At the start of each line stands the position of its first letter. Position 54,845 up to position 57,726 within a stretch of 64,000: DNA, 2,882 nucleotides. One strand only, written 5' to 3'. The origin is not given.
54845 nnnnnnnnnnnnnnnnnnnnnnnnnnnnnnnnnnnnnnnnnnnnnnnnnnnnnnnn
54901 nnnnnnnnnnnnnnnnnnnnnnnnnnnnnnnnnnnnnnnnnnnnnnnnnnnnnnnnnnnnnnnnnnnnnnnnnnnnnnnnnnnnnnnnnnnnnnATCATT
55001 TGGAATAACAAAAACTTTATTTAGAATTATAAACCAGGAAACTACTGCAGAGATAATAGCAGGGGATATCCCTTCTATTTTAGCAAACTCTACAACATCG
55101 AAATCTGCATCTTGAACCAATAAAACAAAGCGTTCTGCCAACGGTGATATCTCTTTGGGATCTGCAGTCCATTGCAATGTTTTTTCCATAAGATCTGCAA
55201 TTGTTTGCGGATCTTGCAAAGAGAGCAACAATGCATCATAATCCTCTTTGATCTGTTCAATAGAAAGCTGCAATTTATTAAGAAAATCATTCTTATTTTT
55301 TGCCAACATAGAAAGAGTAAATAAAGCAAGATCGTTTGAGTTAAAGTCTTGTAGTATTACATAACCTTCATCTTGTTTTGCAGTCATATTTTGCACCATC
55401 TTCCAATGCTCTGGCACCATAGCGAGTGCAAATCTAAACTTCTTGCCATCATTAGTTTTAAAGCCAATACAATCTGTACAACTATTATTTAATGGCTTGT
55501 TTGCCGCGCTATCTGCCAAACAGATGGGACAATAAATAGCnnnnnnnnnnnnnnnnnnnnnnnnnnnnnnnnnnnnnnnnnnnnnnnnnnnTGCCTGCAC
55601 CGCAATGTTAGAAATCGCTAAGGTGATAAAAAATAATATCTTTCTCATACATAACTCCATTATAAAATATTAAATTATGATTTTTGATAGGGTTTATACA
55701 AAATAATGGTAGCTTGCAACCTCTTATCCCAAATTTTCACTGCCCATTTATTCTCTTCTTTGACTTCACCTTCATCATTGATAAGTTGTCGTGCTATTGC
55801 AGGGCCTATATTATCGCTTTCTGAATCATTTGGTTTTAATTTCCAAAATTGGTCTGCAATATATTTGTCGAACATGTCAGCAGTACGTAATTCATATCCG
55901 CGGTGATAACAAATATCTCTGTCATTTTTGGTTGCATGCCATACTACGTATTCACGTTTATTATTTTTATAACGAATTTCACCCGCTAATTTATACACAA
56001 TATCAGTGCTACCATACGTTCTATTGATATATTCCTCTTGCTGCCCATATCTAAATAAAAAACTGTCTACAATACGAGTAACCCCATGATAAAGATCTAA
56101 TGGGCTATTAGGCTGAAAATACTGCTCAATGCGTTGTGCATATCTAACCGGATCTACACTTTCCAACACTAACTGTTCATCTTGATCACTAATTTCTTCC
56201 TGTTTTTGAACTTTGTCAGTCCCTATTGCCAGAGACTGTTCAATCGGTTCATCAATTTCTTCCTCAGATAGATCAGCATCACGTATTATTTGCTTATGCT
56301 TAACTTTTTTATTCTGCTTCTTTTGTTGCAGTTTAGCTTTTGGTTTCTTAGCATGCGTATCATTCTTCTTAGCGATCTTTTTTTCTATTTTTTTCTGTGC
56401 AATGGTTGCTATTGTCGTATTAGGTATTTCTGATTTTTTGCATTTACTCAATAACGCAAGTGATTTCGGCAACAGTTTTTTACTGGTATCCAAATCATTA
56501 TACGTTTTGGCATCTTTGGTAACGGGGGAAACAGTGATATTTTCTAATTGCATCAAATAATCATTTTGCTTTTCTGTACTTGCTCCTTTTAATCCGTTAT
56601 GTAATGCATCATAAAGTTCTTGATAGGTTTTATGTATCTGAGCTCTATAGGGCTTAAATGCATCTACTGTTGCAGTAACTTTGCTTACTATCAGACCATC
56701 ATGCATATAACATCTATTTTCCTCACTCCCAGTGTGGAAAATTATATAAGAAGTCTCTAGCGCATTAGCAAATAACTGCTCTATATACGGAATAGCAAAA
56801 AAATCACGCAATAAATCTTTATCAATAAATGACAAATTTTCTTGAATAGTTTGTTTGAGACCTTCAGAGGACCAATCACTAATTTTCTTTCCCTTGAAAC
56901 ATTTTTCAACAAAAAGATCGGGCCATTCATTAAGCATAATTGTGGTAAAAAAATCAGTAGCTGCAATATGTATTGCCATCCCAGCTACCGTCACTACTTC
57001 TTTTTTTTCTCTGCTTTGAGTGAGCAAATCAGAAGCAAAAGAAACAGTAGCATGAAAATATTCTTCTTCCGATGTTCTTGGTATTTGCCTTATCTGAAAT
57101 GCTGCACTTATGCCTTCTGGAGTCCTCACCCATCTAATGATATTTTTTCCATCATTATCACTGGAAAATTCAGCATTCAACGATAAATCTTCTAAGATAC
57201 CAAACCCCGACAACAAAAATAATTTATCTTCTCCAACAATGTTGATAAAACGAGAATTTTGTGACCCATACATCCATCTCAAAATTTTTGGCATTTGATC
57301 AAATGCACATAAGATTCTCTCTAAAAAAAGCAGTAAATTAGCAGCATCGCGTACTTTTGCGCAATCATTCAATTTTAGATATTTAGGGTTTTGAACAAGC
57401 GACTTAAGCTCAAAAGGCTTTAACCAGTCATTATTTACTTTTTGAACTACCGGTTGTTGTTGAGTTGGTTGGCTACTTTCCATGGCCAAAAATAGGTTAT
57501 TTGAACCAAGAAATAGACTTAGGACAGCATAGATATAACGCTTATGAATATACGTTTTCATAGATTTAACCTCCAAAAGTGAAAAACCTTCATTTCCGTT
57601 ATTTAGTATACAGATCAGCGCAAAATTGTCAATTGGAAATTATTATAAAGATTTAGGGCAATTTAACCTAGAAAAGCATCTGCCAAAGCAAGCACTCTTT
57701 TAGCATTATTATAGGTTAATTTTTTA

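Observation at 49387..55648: Array of four signal-peptide LRR proteins sharing a Cys4 knuckle and a conserved pre-LRR module, with mosaic recombination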

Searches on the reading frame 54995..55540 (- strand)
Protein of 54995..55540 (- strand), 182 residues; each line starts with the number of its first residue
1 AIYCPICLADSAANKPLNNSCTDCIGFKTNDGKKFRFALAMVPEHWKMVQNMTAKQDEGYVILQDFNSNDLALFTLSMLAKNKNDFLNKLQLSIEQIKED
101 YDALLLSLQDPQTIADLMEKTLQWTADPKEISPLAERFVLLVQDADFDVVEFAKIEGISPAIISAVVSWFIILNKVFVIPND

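Call 40: predict_structure(alignment_id=A5)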
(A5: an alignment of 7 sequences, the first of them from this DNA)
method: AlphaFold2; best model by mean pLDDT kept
length: 182 residues; sequences in the alignment: 7
mean_pLDDT: 85.9   pTM: 0.81
mean pLDDT of the five models: 85.9, 85.8, 85.7, 84.4, 84.1
residues with pLDDT >= 90: 71; 70-90: 96; 50-70: 15; < 50: 0
segments of 3 or more residues with pLDDT < 50: none
pLDDT, mean of each block of 10 residues (from residue 1): 89 80 89 91 84 67 92 89 78 89 92 93 90 93 75 87 92 81 63
secondary structure, 60 per line:
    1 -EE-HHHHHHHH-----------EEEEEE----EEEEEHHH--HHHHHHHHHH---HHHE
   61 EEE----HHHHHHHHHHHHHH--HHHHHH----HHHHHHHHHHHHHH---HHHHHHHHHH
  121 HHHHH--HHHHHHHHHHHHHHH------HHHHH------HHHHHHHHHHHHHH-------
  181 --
elements in order: H5-12 E24-29 E34-38 H44-53 E60-63 H68-81 H84-89 H94-107 H111-125 H128-142 H149-153 H160-173

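Call 43: fold_search(model_id=the predicted structure, library=pdb)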
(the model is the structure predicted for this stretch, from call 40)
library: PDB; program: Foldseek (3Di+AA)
matches with E <= 10: 226; with E <= 0.001: 0
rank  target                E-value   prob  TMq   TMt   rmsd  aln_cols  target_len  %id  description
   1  6brp_C                3.0e-02  0.98  0.34  0.44   8.8       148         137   17  F-box protein form 2 (released 2018-11-21)
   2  8cx1_E                1.1e-01  0.99  0.28  0.49   2.5        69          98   16  Cryo-EM structure of human APOBEC3G/HIV-1 Vif/CBFbeta/ELOB/ELOC dimeric complex in State 1 (released 2023-02-15)
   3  7t1z_A                1.1e-01  0.54  0.21  0.29  13.6       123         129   19  Structure of the Fbw7-Skp1-MycNdegron complex (released 2022-02-16)
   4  9kll_B                1.2e-01  0.80  0.39  0.43   9.1       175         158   12  Striga MAX2-ASK1 complex (released 2025-09-17)
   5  8ubu_C                1.4e-01  0.87  0.40  0.50   9.5       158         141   10  Cryo-EM structure of dimeric SCF-FBXL17-BACH1BTB E3 ligase complex close conformation (released 2024-11-06)
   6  9kbd_B                1.4e-01  0.47  0.29  0.32  13.1       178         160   13  Cryo-EM structure of the CUL1-RBX1-SKP1-FBXO3 SCF ubiquition ligase complex (released 2025-02-19)
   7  4bkt_K                1.7e-01  0.95  0.22  0.44   5.2        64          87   16  von Hippel Lindau protein:ElonginB:ElonginC complex, in complex with (2S,4R)-N-methyl-1-[2-(3-methyl-1,2-oxazol-5-yl)e (released 2013-11-27)
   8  6r7f_Q                1.7e-01  0.93  0.26  0.39   4.1        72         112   17  Structural basis of Cullin-2 RING E3 ligase regulation by the COP9 signalosome (released 2019-08-28)
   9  5v4b_A                1.8e-01  0.35  0.24  0.28  12.7       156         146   19  Crystal structure of the Skp1-FBXW7-DISC1 complex (released 2017-09-20)
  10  8zv8_B                1.9e-01  0.97  0.22  0.47   4.4        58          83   12  Crystal structure of VHL-EloB-EloC in complex with a fragment compound 7HC_2 (D7) (released 2024-12-18)
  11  8bdj_E                2.1e-01  0.99  0.27  0.52   1.8        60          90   13  VCB in complex with compound 30 (released 2023-02-15)
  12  9oi8_D                2.4e-01  0.80  0.40  0.46   7.1       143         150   13  Cryo-EM Structure of the Arabidopsis GA3-GID1A-RGA-SLY1-ASK1 Complex (Alternative Conformation) (released 2025-07-23)
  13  8if6_B                2.5e-01  0.90  0.42  0.44   6.5       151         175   10  Conformational Dynamics of the D53-D3-D14 Complex in Strigolactone Signaling (released 2023-07-12)
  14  6m91_B                2.6e-01  0.28  0.23  0.31  12.9       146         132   20  Monophosphorylated pSer33 b-Catenin peptide, b-TrCP/Skp1, NRX-103094 ternary complex (released 2019-04-03)
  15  9hyb_H                2.9e-01  0.96  0.26  0.47   3.3        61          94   15  CRYSTAL STRUCTURE OF THE SMARCA2-VCB-COMPLEX WITH PROTAC P3 (released 2025-11-12)
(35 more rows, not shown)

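Call 52: search_protein_families(library=pfam, alignment_id=A5, max_evalue=10)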
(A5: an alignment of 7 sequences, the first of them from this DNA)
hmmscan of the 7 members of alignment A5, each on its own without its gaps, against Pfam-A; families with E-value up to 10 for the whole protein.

A. member 1, seq(182 aa): 1 family
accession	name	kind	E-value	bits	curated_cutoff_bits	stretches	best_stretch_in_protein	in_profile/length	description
PF19097.5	Snu56_snRNP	-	0.053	12.7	25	1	13-100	32-120/438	Snu56-like U1 small nuclear ribonucleoprotein component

B. families by the number of members that match (of 7 scanned): 13 families
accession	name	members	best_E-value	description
PF18659.6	CelTOS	1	0.0029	Cell-traversal protein for ookinetes and sporozoites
PF15005.11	IZUMO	1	0.0031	Izumo sperm-egg fusion, Ig domain-associated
PF23803.1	Phage_TAC_17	1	0.0048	Phage tail assembly chaperone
PF06891.17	P2_Phage_GpR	1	0.021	P2 phage tail completion protein R (GpR)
PF19097.5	Snu56_snRNP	1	0.053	Snu56-like U1 small nuclear ribonucleoprotein component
PF08058.16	NPCC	1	0.063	Nuclear pore complex component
PF04711.18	ApoA-II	1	0.075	Apolipoprotein A-II (ApoA-II)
PF17376.7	DUF5398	1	0.092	Family of unknown function (DUF5398)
PF08280.17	HTH_Mga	1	0.098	M protein trans-acting positive regulator (MGA) HTH domain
PF14497.11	GST_C_3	1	0.11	Glutathione S-transferase, C-terminal domain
PF14579.12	HHH_6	1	0.15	Helix-hairpin-helix motif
PF02108.21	FliH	1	0.16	Flagellar assembly protein FliH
PF17221.8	COMMD1_N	1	0.68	COMMD1 N-terminal domain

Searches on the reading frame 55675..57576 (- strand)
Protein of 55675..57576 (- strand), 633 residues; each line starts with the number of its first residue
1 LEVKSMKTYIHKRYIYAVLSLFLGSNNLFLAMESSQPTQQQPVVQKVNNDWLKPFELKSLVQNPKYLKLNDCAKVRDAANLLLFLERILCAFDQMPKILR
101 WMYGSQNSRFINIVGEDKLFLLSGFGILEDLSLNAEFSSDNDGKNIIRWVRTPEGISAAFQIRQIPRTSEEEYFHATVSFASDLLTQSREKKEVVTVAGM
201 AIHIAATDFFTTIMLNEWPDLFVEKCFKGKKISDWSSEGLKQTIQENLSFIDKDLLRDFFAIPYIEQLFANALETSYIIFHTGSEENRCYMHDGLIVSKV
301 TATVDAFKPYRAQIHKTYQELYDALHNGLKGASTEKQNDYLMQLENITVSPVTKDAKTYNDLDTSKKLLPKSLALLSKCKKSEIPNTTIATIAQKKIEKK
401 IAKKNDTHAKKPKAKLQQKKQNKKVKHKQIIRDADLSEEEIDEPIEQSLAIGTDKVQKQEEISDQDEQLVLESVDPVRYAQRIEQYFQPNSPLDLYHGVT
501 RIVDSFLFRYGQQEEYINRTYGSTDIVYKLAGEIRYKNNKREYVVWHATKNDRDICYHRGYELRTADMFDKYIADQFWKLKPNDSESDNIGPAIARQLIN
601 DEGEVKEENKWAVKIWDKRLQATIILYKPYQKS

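Call 3: search_protein_families(library=pfam, proteins=[window:55675-57576:-], max_evalue=1)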
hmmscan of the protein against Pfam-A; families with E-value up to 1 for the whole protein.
window:55675-57576:- (633 aa): 1 family
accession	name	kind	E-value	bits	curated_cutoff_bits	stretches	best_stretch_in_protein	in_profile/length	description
PF18714.6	PI-TkoII_IV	-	0.037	14.1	25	0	528-549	99-120/150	DNA polymerase II intein Domain IV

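Call 20: search_protein_families(library=ncbifam, proteins=[window:55675-57576:-], max_evalue=0.00001)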
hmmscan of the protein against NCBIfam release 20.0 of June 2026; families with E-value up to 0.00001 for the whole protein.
window:55675-57576:- (633 aa): 0 families

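Call 61: search_protein_families(library=pfam, proteins=[window:55678-57483:-], max_evalue=10)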
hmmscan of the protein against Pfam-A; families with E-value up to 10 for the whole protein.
seq(602 aa): 2 families
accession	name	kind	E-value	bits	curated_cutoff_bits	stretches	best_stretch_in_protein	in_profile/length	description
PF18714.6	PI-TkoII_IV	-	0.033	14.3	25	1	497-518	99-120/150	DNA polymerase II intein Domain IV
PF14181.11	YqfQ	-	3.5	8.2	27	1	338-410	82-154/166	YqfQ-like protein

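Call 78: search_solved_structures(query=window:55675-57561:-, max_evalue=1, show_alignments=2)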
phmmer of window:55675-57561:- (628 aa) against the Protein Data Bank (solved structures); distinct sequences matched with E-value up to 1: 0.
